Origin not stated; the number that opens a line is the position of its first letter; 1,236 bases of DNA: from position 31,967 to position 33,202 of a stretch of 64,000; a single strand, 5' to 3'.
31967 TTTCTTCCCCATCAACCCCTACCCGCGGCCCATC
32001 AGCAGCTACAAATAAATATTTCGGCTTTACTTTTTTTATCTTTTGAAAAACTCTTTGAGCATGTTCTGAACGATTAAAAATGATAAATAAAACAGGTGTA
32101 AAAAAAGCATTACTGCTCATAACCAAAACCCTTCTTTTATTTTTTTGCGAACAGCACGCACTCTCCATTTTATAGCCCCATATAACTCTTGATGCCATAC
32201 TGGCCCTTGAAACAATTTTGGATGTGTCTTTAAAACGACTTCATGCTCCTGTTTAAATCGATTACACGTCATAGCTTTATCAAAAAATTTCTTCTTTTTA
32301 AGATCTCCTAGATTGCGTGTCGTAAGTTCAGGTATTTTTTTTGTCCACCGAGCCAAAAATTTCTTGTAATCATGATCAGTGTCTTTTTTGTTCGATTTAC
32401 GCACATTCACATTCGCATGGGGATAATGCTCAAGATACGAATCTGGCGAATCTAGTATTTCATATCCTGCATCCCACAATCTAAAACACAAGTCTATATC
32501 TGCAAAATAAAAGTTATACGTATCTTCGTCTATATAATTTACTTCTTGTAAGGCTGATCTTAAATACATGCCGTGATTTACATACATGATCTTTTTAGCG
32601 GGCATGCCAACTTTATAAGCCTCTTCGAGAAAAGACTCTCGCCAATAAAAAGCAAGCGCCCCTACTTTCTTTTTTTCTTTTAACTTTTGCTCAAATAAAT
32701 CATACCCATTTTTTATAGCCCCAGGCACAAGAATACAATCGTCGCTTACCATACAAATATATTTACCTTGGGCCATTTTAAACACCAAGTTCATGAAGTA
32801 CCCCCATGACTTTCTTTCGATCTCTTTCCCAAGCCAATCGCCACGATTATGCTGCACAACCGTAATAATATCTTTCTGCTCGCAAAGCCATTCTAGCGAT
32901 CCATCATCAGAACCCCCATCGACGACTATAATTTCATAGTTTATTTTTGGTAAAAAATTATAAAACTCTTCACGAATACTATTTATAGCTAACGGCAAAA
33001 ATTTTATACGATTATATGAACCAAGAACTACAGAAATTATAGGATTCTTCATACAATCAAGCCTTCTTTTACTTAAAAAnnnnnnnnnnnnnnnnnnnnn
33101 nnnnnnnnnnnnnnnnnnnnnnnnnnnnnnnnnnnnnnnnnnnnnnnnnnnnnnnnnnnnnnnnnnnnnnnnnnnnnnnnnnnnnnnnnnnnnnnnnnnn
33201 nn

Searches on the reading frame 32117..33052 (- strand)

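Call 48: search_protein_families(library=pfam, proteins=[window:32117-33052:-], max_evalue=0.00001)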
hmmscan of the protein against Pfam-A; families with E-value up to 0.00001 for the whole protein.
window:32117-33052:- (311 aa): 1 family
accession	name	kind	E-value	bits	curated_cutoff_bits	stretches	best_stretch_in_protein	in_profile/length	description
PF00535.33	Glycos_transf_2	-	2.5e-13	50.7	23.3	1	7-122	1-105/168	Glycosyl transferase family 2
